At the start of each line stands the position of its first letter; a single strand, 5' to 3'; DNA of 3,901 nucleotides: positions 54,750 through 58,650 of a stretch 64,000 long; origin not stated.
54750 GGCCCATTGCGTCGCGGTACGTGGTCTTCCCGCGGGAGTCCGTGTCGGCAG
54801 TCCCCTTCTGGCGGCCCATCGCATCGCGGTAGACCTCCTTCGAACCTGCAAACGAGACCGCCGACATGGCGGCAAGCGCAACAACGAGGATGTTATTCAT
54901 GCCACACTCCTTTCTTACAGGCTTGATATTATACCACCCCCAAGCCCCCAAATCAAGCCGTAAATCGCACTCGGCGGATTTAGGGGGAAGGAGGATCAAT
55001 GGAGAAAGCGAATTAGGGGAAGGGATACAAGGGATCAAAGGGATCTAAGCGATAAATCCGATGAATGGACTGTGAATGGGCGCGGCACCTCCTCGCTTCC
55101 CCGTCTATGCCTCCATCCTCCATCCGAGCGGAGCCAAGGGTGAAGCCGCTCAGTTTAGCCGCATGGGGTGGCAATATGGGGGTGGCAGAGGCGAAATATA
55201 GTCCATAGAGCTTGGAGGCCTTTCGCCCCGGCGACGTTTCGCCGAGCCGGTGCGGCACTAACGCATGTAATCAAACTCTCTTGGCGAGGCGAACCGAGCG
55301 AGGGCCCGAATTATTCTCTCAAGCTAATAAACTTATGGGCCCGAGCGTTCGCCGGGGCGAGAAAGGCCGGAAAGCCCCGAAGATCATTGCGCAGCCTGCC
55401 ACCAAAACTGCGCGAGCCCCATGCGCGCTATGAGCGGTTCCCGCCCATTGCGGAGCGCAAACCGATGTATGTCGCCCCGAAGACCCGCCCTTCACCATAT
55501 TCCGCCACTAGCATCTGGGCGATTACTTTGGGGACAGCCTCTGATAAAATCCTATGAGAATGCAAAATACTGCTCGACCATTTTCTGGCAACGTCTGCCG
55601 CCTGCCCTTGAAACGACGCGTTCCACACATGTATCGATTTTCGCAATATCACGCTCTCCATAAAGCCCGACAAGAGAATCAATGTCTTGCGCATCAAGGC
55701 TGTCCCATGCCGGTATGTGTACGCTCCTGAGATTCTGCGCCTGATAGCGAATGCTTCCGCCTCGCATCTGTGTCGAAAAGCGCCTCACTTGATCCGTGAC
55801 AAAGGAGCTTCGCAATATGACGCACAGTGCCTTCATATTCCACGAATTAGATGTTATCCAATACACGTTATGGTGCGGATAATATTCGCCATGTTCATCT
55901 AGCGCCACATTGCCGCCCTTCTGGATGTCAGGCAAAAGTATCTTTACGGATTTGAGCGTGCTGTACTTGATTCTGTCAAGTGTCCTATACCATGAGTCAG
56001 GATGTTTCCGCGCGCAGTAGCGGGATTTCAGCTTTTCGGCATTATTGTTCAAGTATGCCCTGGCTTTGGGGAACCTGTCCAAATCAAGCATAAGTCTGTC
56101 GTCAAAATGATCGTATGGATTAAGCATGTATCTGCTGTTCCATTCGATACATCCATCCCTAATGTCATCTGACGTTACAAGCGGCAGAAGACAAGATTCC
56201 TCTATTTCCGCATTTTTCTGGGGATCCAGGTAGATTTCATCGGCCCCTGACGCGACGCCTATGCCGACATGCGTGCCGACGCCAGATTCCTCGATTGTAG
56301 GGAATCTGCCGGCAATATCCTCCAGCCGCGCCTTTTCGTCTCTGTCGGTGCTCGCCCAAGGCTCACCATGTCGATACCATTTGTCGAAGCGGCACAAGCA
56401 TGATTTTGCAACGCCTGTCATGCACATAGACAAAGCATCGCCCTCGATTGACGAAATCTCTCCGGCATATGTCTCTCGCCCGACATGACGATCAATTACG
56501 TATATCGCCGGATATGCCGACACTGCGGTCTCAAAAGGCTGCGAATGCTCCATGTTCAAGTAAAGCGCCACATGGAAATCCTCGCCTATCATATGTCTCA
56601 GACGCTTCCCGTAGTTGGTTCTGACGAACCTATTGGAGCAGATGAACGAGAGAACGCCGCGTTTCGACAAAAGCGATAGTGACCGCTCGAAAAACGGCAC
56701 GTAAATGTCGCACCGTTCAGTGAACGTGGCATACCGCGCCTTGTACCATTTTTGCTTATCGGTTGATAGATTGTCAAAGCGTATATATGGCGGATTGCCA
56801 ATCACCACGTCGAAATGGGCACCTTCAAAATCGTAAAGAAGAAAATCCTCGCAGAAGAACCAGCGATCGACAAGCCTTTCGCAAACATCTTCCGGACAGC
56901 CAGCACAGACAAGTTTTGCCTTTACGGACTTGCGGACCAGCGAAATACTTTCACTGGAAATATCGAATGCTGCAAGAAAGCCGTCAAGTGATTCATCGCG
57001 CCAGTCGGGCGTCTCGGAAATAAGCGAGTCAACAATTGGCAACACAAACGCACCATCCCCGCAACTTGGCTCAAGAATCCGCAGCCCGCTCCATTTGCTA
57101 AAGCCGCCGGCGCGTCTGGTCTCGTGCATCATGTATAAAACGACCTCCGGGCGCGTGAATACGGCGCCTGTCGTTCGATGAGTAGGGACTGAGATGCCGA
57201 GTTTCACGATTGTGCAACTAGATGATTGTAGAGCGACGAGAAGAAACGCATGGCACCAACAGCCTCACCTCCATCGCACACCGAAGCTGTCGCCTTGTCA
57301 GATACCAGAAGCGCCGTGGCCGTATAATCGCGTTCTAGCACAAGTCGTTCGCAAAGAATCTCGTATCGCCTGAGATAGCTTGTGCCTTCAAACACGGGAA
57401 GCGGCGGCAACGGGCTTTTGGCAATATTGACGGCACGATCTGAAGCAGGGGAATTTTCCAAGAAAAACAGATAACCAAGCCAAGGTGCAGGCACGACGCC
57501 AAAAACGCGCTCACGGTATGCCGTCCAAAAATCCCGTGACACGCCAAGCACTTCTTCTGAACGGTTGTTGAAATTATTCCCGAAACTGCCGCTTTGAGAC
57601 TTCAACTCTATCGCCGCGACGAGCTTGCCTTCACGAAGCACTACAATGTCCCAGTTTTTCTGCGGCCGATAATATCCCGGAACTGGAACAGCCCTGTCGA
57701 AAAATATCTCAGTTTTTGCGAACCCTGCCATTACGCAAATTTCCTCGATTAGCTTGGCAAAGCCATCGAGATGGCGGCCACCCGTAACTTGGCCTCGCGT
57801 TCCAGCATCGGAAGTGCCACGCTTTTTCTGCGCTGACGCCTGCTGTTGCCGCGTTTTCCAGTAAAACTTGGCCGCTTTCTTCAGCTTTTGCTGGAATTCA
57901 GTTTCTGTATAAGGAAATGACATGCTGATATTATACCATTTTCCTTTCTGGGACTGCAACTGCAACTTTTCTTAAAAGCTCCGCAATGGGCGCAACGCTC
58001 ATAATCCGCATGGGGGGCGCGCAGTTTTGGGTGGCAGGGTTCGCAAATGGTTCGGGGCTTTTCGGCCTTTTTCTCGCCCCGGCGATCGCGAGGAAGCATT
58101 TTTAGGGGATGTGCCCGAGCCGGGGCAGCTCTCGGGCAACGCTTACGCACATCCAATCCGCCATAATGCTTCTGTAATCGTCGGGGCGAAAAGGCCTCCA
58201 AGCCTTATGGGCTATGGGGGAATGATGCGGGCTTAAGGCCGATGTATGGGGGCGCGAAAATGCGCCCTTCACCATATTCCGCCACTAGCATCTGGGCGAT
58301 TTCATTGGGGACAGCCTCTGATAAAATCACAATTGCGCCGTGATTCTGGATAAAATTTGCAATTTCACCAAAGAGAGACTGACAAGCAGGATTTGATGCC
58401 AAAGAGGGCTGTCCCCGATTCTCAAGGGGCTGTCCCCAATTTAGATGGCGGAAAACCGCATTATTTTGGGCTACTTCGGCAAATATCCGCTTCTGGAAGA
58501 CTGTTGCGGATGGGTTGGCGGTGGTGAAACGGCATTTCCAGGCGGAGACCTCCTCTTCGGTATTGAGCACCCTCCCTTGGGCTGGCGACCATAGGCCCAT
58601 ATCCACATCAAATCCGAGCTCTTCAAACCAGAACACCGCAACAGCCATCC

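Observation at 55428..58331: Putative TaqI-like MTase plus endonuclease cassette inserted at the 3' end of a gene and bracketed by ~90-bp direct repeats; lower GC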

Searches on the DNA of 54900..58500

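Call 27: search_rna_families(source=window, start=54900, end=58500, threshold=evalue, max_evalue=1)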
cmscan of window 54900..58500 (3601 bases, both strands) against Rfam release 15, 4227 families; matches with E-value up to 1: 0.
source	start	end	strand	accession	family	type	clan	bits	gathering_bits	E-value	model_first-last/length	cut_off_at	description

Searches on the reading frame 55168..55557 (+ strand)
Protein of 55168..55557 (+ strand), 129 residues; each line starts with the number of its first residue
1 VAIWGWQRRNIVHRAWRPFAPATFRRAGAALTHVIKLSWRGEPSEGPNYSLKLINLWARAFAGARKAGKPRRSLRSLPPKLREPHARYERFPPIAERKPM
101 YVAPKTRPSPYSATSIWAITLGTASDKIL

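Call 62: search_protein_families(library=pfam, proteins=[window:55168-55557:+], max_evalue=0.01)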
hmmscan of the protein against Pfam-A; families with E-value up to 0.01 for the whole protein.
window:55168-55557:+ (129 aa): 0 families

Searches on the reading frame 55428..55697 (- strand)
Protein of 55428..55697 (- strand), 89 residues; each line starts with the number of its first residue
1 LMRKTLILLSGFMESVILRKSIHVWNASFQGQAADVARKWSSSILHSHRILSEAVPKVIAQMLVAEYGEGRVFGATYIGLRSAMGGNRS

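Call 6: search_protein_families(library=pfam, proteins=[window:55428-55697:-], max_evalue=0.01)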
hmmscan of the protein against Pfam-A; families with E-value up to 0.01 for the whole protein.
window:55428-55697:- (89 aa): 0 families

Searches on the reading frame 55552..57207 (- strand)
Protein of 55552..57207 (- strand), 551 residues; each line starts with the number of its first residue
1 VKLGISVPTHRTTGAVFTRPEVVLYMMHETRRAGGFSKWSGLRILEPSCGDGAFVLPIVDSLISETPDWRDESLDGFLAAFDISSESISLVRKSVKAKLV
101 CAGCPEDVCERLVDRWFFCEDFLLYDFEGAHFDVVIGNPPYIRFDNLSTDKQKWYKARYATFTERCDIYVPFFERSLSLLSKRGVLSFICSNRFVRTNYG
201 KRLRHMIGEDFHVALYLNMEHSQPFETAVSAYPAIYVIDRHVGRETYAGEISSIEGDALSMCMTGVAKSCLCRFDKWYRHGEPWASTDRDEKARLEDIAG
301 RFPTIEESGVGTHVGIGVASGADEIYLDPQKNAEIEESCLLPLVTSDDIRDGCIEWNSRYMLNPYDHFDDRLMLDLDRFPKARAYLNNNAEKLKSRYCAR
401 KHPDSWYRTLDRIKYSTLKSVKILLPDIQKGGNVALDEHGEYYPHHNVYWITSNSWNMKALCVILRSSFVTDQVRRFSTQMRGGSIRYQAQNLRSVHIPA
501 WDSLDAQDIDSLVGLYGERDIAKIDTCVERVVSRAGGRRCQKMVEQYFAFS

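Call 6: search_protein_families(library=pfam, proteins=[window:55552-57207:-], max_evalue=0.01)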
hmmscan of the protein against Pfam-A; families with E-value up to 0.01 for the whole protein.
window:55552-57207:- (551 aa): 3 families
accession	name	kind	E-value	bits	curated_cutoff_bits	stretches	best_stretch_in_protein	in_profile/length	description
PF07669.17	Eco57I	-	7.8e-26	91.6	25.3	1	127-225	70-171/171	Eco57I restriction-modification methylase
PF12950.13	TaqI_C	-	0.00094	19.9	26.5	1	393-494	23-114/118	TaqI-like C-terminal specificity domain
PF02384.22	N6_Mtase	-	0.0026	17.6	20.4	0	130-217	124-211/311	N-6 DNA Methylase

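Call 45: search_protein_families(library=ncbifam, proteins=[window:55552-57207:-], max_evalue=0.001)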
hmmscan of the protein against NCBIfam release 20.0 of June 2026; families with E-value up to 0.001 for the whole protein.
window:55552-57207:- (551 aa): 5 families
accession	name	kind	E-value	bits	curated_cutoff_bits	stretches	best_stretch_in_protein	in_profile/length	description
NF033451.1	BREX_2_MTaseX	equivalog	3.4e-14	51.6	400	1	130-203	357-434/1185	BREX-2 system adenine-specific DNA-methyltransferase PglX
NF033452.1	BREX_1_MTaseX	exception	9.9e-10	36.9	500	1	130-230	506-604/1210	BREX-1 system adenine-specific DNA-methyltransferase PglX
TIGR02987.1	met_A_Alw26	exception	1e-07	31.1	353.5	1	12-158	2-146/523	Alw26I/Eco31I/Esp3I family type II restriction adenine-specific DNA-methyltransferase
NF033455.1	BREX_6_MTaseX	exception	6.2e-06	24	900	1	130-209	553-628/1319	BREX-6 system adenine-specific DNA-methyltransferase PglX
TIGR00536.1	hemK_fam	subfamily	0.00049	19.3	115.5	1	111-152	162-203/286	HemK family protein methyltransferase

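Call 47: search_solved_structures(query=window:55552-57207:-, max_evalue=0.01)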
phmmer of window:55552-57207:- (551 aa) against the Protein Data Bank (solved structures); distinct sequences matched with E-value up to 0.01: 7.
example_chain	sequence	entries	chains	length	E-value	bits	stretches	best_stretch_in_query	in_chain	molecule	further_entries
7qw5_A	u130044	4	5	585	1e-27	100.3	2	8-239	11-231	Modification methylase BseCI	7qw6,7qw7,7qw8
8cxz_A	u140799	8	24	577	5.9e-14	54.9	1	5-249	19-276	Site-specific DNA-methyltransferase (adenine-specific)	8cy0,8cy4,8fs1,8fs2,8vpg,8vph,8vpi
7lni_A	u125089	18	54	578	5.9e-14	54.9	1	5-249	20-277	Site-specific DNA-methyltransferase (adenine-specific)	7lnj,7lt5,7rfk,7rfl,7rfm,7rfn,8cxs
2ibs_A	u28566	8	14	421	6.9e-06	28.3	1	119-215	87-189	Modification methylase TaqI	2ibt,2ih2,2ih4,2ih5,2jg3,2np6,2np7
1aqj_A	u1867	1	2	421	6.9e-06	28.3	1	119-215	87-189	ADENINE-N6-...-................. TAQI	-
1aqi_A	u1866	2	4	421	6.9e-06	28.3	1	119-215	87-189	ADENINE-N6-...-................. TAQI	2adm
1g38_A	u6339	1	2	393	0.00013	24.1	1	119-215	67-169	MODIFICATION METHYLASE TAQI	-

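Call 63: search_protein_families(library=padloc, proteins=[window:55552-57207:-], max_evalue=0.001)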
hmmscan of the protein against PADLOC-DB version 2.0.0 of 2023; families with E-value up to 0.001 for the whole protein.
window:55552-57207:- (551 aa): 44 families (the best 25 are shown)
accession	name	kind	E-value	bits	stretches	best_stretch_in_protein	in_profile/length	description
PDLC03313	MTase_II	-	6e-141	468.7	1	10-531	19-548/563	Type II methyltransferase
PDLC03226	MTase_II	-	5.7e-37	125.6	2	35-242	38-236/579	Type II methyltransferase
PDLC03335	MTase_II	-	1e-34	118.2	1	11-504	77-577/607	Type II methyltransferase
PDLC03604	REase_MTase_IIG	-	1e-29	101.3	1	130-507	533-941/1011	Type IIG restriction enzyme-methyltransferase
PDLC03612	REase_MTase_IIG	-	4.2e-28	96.1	1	127-510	804-1197/1247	Type IIG restriction enzyme-methyltransferase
PDLC03601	REase_MTase_IIG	-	9.8e-26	87.9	1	117-513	662-1067/1110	Type IIG restriction enzyme-methyltransferase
PDLC03248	MTase_II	-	5.4e-21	72.9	2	118-226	73-183/521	Type II methyltransferase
PDLC03267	MTase_II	-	2.3e-18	64.4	1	12-214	12-193/539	Type II methyltransferase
PDLC03609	REase_MTase_IIG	-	1.5e-17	60.8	1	128-231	554-655/1066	Type IIG restriction enzyme-methyltransferase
PDLC03596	REase_MTase_IIG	-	1.5e-16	57.6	1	130-452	710-1040/1148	Type IIG restriction enzyme-methyltransferase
PDLC03245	MTase_II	-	5.3e-16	56.3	1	6-248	20-275/577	Type II methyltransferase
PDLC03629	REase_MTase_IIG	-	6.4e-16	55.3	1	127-443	566-908/1182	Type IIG restriction enzyme-methyltransferase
PDLC03250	MTase_II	-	1.7e-15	54.8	1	126-208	335-418/775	Type II methyltransferase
PDLC03338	MTase_II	-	1.7e-15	54.8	1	12-210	128-320/604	Type II methyltransferase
PDLC02529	PglX|PglXI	-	3.2e-15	52.9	1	128-203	354-433/1189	PglX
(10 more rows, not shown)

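Call 70: find_encoding_contigs(protein=window:55552-57207:-, flank=10000, max_places=10)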
Protein window:55552-57207:- (551 aa): no gene with exactly this product is on record in the collection.
